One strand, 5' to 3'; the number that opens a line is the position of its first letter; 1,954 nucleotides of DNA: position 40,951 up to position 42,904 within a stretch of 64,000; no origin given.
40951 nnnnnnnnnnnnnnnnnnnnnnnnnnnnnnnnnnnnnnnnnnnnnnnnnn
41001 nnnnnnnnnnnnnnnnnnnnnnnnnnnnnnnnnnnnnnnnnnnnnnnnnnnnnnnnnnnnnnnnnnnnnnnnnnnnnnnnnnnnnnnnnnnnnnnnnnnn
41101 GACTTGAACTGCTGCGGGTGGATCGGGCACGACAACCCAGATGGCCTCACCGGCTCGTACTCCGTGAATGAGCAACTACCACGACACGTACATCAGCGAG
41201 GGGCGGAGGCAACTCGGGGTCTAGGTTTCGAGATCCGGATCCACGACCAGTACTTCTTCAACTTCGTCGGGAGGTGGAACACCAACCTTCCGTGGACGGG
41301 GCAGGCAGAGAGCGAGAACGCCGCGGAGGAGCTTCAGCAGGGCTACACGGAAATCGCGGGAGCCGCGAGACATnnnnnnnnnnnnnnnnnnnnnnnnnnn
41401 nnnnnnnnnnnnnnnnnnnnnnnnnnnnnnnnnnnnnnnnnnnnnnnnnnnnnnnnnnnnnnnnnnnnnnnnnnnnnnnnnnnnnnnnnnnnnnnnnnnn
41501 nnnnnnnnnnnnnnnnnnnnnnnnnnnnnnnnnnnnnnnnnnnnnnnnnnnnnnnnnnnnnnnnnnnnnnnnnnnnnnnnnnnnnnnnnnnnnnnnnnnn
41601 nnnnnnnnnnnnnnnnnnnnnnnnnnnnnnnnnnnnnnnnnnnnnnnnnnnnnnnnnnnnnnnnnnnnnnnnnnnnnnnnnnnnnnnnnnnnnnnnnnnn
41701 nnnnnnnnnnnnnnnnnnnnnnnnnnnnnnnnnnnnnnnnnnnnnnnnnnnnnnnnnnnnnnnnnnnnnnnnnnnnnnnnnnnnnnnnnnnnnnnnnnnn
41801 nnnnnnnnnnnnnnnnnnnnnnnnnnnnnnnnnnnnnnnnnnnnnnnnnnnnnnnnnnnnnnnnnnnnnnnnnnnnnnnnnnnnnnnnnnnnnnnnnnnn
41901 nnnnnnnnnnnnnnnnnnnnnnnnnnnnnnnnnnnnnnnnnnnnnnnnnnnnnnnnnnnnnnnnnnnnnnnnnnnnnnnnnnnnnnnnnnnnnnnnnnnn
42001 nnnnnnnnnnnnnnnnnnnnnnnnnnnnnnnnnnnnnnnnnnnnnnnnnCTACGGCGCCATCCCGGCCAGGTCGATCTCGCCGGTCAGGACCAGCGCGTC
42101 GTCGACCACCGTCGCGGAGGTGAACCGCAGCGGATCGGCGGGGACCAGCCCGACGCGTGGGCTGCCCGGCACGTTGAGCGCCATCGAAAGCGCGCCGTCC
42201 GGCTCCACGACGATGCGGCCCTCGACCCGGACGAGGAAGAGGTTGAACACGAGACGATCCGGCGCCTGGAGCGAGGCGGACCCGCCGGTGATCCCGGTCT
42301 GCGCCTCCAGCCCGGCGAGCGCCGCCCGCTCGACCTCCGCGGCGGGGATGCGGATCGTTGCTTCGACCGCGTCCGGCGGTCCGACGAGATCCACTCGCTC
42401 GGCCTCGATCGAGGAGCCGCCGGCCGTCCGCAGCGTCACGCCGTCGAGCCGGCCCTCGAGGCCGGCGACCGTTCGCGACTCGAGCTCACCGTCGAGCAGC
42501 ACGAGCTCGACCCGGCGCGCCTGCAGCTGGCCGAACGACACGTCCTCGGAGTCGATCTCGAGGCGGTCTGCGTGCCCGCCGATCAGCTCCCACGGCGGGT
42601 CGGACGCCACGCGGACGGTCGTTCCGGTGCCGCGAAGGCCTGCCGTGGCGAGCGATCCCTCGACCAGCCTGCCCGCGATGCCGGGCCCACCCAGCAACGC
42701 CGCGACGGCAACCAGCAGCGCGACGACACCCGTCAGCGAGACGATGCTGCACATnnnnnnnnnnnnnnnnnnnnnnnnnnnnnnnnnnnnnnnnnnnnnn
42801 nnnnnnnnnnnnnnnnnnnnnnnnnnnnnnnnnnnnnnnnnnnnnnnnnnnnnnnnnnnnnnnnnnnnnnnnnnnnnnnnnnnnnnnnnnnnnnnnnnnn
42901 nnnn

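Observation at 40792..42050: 1.25-kb repeat-rich non-coding region upstream of rel with a duplicated ~97-bp unit encoding a conserved peptide tail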

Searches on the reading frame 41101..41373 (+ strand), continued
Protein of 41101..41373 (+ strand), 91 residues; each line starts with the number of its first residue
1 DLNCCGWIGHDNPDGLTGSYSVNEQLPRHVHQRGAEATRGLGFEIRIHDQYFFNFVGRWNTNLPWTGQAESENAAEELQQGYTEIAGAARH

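Call 75: find_related_loci(query=A2, collection=metagenome_contigs, flank=6000)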
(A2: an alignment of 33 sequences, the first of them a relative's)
Query A2 (212 aa) in metagenome_contigs; peptide patterns used: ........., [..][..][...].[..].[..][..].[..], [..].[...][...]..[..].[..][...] (x = any residue, [..] = any of these).
156 stretches matched a pattern; 11 encode a relative of the query (tblastn E <= 1e-3); 11 distinct loci.
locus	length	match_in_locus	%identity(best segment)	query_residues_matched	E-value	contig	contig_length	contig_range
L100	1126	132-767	49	2-212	5e-67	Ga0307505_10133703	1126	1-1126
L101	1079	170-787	48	5-212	3e-64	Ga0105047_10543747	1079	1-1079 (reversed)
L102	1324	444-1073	45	1-212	2e-53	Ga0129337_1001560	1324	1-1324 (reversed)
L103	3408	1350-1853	49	44-212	2e-46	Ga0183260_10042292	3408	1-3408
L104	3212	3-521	47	41-212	8e-45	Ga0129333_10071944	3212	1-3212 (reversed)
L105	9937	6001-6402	51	78-212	2e-36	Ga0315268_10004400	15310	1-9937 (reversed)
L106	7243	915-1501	57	18-203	1e-38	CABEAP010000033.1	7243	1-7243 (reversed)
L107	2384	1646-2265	56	7-203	3e-38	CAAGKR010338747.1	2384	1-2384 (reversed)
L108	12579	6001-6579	36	22-208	2e-28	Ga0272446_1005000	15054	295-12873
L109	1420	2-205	59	146-212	8e-23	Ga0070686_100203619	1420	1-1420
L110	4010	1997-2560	31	26-212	5e-22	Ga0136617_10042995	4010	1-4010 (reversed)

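Call 76: find_related_loci(query=A2, collection=viral_contigs, flank=6000)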
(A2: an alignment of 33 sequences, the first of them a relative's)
Query A2 (212 aa) in viral_contigs; peptide patterns used: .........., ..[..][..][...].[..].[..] (x = any residue, [..] = any of these).
17 stretches matched a pattern, but none encodes a relative of the query by tblastn (E <= 1e-3).
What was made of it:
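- Tried and rejected: A viral-contig scan with the family profile (call 76).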

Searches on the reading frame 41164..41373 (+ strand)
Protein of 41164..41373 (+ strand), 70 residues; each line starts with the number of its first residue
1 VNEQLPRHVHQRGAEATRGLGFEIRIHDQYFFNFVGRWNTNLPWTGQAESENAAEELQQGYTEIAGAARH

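Call 9: search_protein_families(library=pfam, proteins=[window:41164-41373:+], max_evalue=1)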
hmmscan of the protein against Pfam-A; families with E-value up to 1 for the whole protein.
seq(70 aa): 0 families

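Call 10: search_protein_families(library=ncbifam, proteins=[window:41164-41373:+], max_evalue=1)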
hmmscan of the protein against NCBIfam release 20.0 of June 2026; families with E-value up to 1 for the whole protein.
seq(70 aa): 0 families

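Call 11: find_homologous_proteins(query=window:41164-41373:+, max_evalue=10)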
Query seq(70 aa): no candidate shares three 5-residue words with the query. No homologue found.
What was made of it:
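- The 5.8-billion-cluster database holds no protein resembling this short form (call 11).
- Tried and rejected: The k-mer-indexed protein search with the 70-aa ORF (call 11).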

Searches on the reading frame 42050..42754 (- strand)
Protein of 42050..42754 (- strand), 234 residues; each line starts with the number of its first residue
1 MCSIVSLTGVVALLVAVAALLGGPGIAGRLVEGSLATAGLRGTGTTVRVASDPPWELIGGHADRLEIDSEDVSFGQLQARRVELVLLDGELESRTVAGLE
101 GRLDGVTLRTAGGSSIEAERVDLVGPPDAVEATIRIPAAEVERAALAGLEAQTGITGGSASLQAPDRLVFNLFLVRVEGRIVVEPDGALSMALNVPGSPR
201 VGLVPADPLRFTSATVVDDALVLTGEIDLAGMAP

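Call 9: search_protein_families(library=pfam, proteins=[window:42050-42754:-], max_evalue=1)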
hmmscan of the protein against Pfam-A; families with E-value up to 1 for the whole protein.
window:42050-42754:- (234 aa): 1 family
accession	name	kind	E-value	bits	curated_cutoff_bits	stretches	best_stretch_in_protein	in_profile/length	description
PF25631.1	Inovirus_capsid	-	0.71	10.2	27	0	3-27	6-30/41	Inovirus capsid protein family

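Call 10: search_protein_families(library=ncbifam, proteins=[window:42050-42754:-], max_evalue=1)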
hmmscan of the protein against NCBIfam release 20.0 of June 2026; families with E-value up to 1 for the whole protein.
window:42050-42754:- (234 aa): 0 families

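Call 12: find_encoding_contigs(protein=window:42050-42754:-, flank=10000, max_places=10)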
Protein window:42050-42754:- (234 aa): no gene with exactly this product is on record in the collection.

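Call 24: find_homologous_proteins(query=window:42050-42754:-, max_evalue=1e-10)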
Query window:42050-42754:- (234 aa): 4 proteins with E <= 1e-10 among 8000 candidates.
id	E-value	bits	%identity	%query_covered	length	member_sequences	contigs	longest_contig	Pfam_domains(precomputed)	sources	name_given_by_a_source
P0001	4.7e-137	473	100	100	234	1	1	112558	-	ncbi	-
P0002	7.7e-95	335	69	100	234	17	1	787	-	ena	-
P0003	1.1e-48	184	48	91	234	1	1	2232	-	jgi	jgi:hypothetical protein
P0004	1.6e-34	137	41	91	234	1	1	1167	-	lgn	-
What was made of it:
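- The source is a metagenome-derived contig of 112,558 bp in NCBI (call 24) that is absent from the searchable DNA collections.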

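Call 25: find_encoding_contigs(protein=P0001, flank=10000, max_places=10)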
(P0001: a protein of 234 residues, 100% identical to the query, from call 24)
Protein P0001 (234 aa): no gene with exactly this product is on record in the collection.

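Call 26: list_cluster_members(proteins=[P0001, P0002])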
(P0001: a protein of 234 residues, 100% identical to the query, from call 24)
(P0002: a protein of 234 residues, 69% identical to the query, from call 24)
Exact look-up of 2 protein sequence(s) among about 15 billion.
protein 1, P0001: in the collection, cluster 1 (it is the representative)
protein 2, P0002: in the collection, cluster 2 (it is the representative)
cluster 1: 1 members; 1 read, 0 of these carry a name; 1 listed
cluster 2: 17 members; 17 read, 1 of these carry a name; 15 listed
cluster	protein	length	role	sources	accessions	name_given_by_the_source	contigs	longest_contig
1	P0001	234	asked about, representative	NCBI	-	-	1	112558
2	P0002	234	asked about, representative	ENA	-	-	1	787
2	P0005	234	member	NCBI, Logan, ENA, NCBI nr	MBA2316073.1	MAG: hypothetical protein H0V87_11850 [Chloroflexi bacterium] | hypothetical protein [Chloroflexota bacterium]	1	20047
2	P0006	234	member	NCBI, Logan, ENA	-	-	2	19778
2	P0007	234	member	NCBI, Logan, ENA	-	-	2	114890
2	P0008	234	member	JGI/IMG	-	-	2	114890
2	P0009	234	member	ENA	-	-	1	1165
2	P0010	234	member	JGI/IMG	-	-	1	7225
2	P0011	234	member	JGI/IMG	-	-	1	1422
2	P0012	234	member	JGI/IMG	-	-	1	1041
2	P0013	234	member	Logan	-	-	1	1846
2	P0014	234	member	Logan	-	-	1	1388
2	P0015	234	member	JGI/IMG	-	-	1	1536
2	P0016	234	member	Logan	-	-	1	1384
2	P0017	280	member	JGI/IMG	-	-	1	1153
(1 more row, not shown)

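Call 27: find_encoding_contigs(protein=P0007, flank=10000, max_places=6)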
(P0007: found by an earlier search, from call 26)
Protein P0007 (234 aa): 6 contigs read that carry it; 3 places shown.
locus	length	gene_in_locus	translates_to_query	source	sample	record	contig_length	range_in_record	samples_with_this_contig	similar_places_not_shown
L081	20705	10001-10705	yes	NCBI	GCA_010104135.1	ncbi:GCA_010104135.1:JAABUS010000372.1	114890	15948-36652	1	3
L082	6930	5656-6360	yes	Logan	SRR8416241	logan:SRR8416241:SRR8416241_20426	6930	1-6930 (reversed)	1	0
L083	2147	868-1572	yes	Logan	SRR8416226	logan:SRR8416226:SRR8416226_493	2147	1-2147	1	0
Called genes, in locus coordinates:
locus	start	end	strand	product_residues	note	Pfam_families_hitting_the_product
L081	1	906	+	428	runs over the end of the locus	PF02481:DNA_processg_A, PF17782:WHD_DprA (weak)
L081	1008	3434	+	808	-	PF01751:Toprim, PF01131:Topoisom_bac, PF01396:Zn_ribbon_Top1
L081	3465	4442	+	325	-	PF02899:Phage_int_SAM_1, PF13495:Phage_int_SAM_4 (weak), PF00589:Phage_integrase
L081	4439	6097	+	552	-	PF03023:MurJ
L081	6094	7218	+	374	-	PF02388:FemAB, PF13480:Acetyltransf_6, PF02388:FemAB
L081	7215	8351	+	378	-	PF02388:FemAB (faint), PF13480:Acetyltransf_6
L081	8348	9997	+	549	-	PF01225:Mur_ligase, PF08245:Mur_ligase_M, PF02875:Mur_ligase_C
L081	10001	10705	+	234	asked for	-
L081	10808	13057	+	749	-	PF13328:HD_4, PF01966:HD, PF04607:RelA_SpoT, PF02824:TGS, PF19296:RelA_AH, PF28438:RelA_RIS, PF01842:ACT, PF13291:ACT_4, +1 more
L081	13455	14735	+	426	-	PF13393:tRNA-synt_His, PF00587:tRNA-synt_2b, PF03129:HGTP_anticodon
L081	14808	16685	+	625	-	PF01336:tRNA_anti-codon, PF00152:tRNA-synt_2, PF02938:GAD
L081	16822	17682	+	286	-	PF00892:EamA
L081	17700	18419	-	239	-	PF12804:NTP_transf_3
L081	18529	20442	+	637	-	PF00009:GTP_EFTU, PF01926:MMR_HSR1 (faint), PF22042:EF-G_D2, PF03144:GTP_EFTU_D2, PF00679:EFG_C, PF21018:BipA_C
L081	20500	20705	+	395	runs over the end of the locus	PF00266:Aminotran_5, PF01053:Cys_Met_Meta_PP (weak), PF01041:DegT_DnrJ_EryC1 (weak), PF01212:Beta_elim_lyase (weak)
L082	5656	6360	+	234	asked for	-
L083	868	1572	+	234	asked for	-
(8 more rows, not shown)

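Call 28: find_encoding_contigs(protein=P0005, flank=10000, max_places=6)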
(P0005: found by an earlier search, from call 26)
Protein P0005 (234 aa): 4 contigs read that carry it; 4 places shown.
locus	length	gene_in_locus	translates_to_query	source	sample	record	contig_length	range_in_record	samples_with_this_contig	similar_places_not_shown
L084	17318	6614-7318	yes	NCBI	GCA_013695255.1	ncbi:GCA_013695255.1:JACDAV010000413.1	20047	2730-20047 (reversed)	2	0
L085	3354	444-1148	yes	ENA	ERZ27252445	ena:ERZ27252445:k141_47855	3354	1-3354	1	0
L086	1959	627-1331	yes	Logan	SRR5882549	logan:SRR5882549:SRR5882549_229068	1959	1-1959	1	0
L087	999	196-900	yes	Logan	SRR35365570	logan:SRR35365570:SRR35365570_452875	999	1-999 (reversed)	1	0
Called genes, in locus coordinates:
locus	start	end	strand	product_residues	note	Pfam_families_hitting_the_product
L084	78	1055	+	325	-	PF02899:Phage_int_SAM_1, PF13495:Phage_int_SAM_4 (weak), PF00589:Phage_integrase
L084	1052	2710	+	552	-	PF03023:MurJ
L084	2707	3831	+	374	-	PF02388:FemAB, PF13480:Acetyltransf_6, PF02388:FemAB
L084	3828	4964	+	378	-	PF02388:FemAB (faint), PF13480:Acetyltransf_6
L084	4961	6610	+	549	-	PF01225:Mur_ligase, PF08245:Mur_ligase_M, PF02875:Mur_ligase_C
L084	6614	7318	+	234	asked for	-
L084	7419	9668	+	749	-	PF13328:HD_4, PF01966:HD, PF04607:RelA_SpoT, PF02824:TGS, PF19296:RelA_AH, PF28438:RelA_RIS, PF01842:ACT, PF13291:ACT_4, +1 more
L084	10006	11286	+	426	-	PF13393:tRNA-synt_His, PF00587:tRNA-synt_2b, PF03129:HGTP_anticodon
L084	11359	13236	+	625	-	PF01336:tRNA_anti-codon, PF00152:tRNA-synt_2, PF02938:GAD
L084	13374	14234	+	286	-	PF00892:EamA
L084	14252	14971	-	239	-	PF12804:NTP_transf_3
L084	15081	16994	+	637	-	PF00009:GTP_EFTU, PF01926:MMR_HSR1 (faint), PF22042:EF-G_D2, PF03144:GTP_EFTU_D2, PF00679:EFG_C, PF21018:BipA_C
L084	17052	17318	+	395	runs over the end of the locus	PF00266:Aminotran_5, PF01053:Cys_Met_Meta_PP (weak), PF01041:DegT_DnrJ_EryC1 (weak), PF01212:Beta_elim_lyase (weak)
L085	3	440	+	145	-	?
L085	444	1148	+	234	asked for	-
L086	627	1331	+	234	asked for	-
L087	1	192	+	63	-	?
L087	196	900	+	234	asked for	-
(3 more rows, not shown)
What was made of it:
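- p234 and rel are 100-102 bp apart in the closest relatives L081-L087 (calls 27, 28).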
